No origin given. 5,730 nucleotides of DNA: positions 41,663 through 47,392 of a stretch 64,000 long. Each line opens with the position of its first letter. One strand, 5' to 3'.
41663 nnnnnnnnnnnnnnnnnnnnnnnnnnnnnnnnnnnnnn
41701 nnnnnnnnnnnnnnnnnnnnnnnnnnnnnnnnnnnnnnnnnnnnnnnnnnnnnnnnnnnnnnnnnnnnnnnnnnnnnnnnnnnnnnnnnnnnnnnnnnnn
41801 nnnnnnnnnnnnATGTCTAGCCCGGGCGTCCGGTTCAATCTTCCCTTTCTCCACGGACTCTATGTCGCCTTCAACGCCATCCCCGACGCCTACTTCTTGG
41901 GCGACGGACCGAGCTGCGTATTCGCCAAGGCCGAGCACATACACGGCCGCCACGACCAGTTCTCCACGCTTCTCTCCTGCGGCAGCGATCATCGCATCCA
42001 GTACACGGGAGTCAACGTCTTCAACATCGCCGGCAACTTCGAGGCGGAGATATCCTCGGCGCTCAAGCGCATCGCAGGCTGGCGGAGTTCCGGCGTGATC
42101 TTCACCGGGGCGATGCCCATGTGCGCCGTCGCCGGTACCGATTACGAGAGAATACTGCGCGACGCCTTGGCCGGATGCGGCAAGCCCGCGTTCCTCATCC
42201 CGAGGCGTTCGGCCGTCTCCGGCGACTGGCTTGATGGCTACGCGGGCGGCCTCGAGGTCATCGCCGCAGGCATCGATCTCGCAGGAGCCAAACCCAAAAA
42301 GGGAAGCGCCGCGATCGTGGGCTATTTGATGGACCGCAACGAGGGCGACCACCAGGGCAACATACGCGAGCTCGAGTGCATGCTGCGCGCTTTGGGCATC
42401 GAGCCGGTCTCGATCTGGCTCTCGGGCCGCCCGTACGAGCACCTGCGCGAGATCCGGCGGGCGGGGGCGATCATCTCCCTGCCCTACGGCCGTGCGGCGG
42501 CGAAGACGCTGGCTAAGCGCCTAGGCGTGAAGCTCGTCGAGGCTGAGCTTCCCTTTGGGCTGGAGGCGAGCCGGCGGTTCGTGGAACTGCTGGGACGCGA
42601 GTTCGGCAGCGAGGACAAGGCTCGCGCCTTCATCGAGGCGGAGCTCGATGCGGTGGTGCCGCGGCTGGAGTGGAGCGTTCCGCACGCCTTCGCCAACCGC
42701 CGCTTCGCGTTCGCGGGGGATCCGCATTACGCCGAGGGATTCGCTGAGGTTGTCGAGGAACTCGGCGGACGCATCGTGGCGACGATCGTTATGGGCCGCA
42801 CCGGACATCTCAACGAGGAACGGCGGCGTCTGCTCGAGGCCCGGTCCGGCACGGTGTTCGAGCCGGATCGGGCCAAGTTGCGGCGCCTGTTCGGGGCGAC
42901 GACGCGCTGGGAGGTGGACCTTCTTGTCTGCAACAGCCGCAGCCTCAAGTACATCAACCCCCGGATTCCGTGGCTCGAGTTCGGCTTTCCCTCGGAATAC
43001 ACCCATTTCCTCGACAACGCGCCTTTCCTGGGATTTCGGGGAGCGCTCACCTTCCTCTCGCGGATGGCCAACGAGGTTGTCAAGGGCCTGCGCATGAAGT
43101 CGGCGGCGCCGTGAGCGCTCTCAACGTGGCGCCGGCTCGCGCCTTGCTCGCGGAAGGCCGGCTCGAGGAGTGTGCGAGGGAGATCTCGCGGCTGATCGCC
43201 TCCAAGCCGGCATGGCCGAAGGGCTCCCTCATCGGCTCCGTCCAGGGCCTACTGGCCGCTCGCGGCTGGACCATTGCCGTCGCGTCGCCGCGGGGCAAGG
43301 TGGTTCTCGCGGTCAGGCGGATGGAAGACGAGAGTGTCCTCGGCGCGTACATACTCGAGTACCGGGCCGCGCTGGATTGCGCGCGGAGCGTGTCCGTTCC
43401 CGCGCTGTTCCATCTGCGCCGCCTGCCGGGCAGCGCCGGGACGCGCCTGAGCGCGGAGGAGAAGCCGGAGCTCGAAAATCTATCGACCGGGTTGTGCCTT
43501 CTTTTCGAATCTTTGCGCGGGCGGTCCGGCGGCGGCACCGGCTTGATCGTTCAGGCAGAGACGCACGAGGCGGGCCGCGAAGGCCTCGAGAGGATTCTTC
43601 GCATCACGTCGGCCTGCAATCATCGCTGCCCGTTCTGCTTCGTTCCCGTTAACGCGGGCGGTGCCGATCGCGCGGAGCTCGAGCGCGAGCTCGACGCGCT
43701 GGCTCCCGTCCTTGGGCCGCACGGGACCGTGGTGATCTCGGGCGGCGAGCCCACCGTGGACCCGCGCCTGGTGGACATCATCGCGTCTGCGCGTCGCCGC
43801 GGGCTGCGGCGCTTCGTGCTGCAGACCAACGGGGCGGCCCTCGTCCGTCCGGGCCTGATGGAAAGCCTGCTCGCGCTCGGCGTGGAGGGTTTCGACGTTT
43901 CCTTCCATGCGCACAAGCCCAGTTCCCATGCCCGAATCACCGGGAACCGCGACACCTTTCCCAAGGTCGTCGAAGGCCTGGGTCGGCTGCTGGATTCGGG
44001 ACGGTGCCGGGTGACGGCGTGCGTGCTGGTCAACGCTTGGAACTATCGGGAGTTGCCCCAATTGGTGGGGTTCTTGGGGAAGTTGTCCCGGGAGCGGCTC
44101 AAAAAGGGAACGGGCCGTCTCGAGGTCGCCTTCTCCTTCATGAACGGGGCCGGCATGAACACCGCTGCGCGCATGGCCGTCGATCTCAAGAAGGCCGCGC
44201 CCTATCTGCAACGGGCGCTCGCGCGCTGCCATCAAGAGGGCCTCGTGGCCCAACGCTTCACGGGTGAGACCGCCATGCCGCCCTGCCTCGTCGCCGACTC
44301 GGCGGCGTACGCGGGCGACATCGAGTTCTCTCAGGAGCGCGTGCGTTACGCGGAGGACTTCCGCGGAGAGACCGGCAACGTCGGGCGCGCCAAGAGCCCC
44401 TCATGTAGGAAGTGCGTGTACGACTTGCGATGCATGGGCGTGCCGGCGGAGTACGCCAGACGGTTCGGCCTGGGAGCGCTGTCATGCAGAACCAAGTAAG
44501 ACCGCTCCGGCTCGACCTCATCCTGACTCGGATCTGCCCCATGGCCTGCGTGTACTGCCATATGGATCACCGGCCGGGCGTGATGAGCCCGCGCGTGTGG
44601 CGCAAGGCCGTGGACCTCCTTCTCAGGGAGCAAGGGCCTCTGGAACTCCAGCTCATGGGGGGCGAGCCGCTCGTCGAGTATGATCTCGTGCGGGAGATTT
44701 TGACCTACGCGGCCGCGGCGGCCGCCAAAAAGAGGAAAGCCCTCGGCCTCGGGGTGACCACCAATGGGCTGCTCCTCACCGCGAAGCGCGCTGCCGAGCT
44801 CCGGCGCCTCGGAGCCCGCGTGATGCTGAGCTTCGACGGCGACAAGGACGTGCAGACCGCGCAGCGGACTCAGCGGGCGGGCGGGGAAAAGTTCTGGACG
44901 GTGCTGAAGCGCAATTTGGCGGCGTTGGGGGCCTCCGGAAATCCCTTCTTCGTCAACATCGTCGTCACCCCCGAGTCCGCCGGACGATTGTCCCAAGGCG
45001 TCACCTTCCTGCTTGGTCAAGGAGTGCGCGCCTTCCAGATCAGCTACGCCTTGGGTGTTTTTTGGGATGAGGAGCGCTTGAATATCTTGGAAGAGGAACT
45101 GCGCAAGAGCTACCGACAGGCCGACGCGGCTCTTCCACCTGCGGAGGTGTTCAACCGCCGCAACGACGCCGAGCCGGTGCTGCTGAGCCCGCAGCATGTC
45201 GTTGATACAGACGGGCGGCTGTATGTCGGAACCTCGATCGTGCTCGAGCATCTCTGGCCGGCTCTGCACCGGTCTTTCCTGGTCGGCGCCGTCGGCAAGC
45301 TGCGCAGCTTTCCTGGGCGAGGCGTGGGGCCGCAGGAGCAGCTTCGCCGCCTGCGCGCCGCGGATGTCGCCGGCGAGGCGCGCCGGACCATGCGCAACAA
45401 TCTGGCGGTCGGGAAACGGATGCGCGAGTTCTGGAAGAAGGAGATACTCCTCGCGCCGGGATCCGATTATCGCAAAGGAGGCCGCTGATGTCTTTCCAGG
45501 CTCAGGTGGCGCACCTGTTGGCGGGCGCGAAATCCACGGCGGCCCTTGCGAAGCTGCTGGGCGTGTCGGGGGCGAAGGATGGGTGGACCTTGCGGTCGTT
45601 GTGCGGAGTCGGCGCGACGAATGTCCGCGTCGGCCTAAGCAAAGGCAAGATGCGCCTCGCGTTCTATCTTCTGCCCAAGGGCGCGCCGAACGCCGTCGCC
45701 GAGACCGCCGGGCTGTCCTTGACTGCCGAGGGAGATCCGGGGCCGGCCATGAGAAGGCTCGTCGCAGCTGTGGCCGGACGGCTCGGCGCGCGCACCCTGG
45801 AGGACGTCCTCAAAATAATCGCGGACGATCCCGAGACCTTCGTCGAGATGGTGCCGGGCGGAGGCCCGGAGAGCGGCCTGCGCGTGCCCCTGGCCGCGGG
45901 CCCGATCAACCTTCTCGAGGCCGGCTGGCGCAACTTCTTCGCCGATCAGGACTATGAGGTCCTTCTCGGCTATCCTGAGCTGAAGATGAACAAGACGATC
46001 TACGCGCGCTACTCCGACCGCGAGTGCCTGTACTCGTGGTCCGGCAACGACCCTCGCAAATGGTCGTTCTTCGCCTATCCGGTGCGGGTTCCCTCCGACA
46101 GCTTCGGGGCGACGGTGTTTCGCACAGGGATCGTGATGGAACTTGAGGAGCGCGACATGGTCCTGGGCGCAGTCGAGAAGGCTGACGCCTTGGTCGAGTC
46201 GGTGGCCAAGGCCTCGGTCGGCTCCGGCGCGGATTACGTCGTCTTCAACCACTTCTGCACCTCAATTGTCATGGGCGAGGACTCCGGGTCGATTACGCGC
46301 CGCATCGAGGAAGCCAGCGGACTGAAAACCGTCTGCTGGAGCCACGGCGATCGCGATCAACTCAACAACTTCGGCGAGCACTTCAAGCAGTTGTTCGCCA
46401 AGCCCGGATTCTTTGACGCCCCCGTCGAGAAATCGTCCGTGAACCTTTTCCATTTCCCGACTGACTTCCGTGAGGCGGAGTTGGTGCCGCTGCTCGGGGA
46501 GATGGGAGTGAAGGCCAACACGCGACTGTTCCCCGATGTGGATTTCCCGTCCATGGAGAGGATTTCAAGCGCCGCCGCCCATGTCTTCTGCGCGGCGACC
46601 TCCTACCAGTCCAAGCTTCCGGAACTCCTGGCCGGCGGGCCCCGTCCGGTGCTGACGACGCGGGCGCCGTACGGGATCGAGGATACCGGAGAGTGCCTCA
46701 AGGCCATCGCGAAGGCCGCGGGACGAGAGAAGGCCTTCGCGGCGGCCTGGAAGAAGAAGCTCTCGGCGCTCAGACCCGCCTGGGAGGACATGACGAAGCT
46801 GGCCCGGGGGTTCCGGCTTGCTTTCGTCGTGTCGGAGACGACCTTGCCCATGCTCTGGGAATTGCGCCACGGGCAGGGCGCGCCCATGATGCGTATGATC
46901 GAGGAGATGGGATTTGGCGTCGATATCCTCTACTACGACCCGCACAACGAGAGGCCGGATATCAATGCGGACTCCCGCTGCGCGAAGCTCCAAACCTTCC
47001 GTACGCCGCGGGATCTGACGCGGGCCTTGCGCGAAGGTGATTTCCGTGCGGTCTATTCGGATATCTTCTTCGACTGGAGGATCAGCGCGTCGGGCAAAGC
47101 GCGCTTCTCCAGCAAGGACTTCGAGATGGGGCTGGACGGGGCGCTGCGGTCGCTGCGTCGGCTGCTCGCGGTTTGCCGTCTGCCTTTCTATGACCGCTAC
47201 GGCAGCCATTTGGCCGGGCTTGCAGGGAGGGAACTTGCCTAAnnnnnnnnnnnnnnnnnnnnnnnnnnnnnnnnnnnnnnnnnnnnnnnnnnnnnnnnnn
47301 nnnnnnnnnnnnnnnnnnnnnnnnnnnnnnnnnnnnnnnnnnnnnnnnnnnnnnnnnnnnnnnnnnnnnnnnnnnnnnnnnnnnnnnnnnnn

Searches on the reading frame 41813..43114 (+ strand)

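Call 17: search_protein_families(library=pfam, proteins=[window:41813-43114:+], max_evalue=0.001)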
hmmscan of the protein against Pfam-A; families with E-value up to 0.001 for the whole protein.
window:41813-43114:+ (433 aa): 1 family
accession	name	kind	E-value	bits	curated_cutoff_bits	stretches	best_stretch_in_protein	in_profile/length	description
PF00148.24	Oxidored_nitro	-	1.2e-39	136.8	28.6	1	14-422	4-398/399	Nitrogenase component 1 type Oxidoreductase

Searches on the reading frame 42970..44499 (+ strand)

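Call 17: search_protein_families(library=pfam, proteins=[window:42970-44499:+], max_evalue=0.001)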
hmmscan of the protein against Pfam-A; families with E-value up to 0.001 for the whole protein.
window:42970-44499:+ (509 aa): 1 family
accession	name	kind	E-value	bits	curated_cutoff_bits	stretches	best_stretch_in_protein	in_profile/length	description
PF04055.27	Radical_SAM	-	7e-20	72.3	29.5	1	212-368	3-165/166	Radical SAM superfamily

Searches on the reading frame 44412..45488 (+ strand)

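Call 17: search_protein_families(library=pfam, proteins=[window:44412-45488:+], max_evalue=0.001)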
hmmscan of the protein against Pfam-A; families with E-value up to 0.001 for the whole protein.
window:44412-45488:+ (358 aa): 1 family
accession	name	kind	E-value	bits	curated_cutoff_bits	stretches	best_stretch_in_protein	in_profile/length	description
PF04055.27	Radical_SAM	-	2.2e-16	60.9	29.5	1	37-187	2-152/166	Radical SAM superfamily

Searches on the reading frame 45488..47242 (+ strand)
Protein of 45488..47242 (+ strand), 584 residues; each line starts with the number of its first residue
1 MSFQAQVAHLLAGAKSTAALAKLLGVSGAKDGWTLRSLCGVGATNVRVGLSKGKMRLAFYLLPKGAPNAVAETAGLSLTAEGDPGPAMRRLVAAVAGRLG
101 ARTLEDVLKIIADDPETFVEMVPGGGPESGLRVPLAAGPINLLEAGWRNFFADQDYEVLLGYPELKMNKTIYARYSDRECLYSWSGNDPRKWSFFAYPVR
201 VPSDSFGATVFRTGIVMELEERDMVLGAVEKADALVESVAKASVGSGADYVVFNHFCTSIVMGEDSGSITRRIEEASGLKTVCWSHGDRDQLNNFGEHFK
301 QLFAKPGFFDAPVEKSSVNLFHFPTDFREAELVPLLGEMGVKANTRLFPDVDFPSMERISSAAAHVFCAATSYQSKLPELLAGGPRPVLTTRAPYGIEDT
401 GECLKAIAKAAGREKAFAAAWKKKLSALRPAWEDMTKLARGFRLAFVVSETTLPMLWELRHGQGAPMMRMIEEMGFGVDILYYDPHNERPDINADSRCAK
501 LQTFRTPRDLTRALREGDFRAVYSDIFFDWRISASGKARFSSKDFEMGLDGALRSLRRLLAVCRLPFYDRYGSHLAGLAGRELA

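Call 17: search_protein_families(library=pfam, proteins=[window:45488-47242:+], max_evalue=0.001)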
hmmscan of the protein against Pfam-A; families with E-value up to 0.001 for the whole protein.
window:45488-47242:+ (584 aa): 1 family
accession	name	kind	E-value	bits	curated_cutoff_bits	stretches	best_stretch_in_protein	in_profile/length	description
PF00148.24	Oxidored_nitro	-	1.7e-13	50.7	28.6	1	217-455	47-285/399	Nitrogenase component 1 type Oxidoreductase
